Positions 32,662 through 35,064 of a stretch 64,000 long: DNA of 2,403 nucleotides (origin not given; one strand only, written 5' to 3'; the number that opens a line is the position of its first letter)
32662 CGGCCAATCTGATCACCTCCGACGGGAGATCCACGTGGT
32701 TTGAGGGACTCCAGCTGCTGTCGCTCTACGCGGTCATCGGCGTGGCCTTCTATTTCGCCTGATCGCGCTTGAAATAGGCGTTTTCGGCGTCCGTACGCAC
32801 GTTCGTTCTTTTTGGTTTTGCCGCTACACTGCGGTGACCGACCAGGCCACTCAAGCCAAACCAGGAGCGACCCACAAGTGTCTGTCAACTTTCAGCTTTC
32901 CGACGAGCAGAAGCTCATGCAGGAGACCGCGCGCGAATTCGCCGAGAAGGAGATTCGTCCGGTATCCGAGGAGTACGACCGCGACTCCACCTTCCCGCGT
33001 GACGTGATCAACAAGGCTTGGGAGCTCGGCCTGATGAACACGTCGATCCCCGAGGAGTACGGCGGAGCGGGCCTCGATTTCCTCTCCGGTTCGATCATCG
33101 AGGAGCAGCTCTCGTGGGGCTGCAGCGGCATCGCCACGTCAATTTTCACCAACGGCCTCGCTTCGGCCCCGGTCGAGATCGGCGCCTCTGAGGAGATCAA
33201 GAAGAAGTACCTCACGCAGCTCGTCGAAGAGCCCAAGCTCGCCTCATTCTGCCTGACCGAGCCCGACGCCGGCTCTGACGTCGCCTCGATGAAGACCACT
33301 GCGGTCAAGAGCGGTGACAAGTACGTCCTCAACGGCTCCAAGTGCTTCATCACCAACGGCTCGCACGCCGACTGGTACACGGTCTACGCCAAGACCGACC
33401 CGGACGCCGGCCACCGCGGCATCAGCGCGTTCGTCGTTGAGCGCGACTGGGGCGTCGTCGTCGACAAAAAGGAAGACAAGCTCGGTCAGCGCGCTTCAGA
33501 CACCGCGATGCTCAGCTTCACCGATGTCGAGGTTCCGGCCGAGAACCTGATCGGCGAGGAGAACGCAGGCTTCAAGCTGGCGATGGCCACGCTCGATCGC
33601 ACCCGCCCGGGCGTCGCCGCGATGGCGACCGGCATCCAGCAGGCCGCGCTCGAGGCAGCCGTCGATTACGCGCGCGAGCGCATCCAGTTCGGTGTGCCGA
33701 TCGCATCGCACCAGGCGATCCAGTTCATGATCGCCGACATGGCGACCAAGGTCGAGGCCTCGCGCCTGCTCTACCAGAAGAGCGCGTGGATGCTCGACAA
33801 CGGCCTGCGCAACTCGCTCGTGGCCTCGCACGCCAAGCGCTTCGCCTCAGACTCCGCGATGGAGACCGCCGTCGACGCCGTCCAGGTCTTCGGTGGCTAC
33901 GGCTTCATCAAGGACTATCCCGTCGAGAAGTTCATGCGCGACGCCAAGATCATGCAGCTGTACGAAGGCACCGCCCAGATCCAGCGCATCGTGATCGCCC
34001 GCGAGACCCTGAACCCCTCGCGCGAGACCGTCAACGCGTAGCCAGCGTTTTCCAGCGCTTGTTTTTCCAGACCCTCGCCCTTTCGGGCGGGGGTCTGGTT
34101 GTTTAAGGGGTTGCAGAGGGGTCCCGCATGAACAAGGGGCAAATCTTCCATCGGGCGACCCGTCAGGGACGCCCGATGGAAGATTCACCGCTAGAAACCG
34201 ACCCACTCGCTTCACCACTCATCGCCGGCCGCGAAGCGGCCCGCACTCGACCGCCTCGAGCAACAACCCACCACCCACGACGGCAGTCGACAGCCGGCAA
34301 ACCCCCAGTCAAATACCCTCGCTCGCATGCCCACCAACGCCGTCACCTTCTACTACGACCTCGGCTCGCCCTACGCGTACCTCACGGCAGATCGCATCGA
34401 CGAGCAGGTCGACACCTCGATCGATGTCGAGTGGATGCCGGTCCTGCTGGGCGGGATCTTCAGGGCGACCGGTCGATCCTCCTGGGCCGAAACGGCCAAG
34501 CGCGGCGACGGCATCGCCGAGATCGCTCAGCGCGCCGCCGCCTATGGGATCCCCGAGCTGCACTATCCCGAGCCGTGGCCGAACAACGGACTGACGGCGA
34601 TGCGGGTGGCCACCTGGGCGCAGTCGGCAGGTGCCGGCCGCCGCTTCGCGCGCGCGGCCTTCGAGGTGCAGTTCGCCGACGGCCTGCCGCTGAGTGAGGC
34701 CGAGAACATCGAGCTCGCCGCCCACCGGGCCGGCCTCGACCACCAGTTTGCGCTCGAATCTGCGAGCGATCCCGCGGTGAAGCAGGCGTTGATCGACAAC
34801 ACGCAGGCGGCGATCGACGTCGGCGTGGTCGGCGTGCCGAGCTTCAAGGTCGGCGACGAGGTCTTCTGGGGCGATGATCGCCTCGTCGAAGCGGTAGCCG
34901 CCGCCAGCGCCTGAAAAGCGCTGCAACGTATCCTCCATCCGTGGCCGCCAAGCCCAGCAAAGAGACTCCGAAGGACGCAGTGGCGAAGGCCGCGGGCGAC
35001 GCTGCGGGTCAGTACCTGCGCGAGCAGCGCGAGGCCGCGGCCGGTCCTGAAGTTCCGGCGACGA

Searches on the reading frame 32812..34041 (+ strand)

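Call 24: search_protein_families(library=pfam, proteins=[window:32812-34041:+])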
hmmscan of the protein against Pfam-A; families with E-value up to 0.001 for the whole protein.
window:32812-34041:+ (409 aa): 5 families
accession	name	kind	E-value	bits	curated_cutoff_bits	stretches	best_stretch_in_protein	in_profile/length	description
PF00441.29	Acyl-CoA_dh_1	-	2.5e-47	161.2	22.4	1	251-398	1-148/150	Acyl-CoA dehydrogenase, C-terminal domain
PF02771.21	Acyl-CoA_dh_N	-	1.2e-31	109.8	22.9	1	30-139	1-111/113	Acyl-CoA dehydrogenase, N-terminal domain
PF02770.24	Acyl-CoA_dh_M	-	8.4e-27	93.6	33.3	1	145-239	1-97/97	Acyl-CoA dehydrogenase, middle domain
PF08028.16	Acyl-CoA_dh_2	-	1.3e-20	74.5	22.7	1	268-387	3-132/134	Acyl-CoA dehydrogenase, C-terminal domain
PF22924.1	ACOX_C_alpha1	-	0.00053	20.3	27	1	284-392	49-161/169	Acyl-CoA oxidase, C-alpha1 domain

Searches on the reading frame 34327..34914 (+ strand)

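Call 24: search_protein_families(library=pfam, proteins=[window:34327-34914:+])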
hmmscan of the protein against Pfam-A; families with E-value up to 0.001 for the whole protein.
window:34327-34914:+ (195 aa): 1 family
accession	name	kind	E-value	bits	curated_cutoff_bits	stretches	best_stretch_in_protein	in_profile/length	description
PF01323.26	DSBA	-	2.1e-28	99.8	25.6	1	6-186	2-183/191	DSBA-like thioredoxin domain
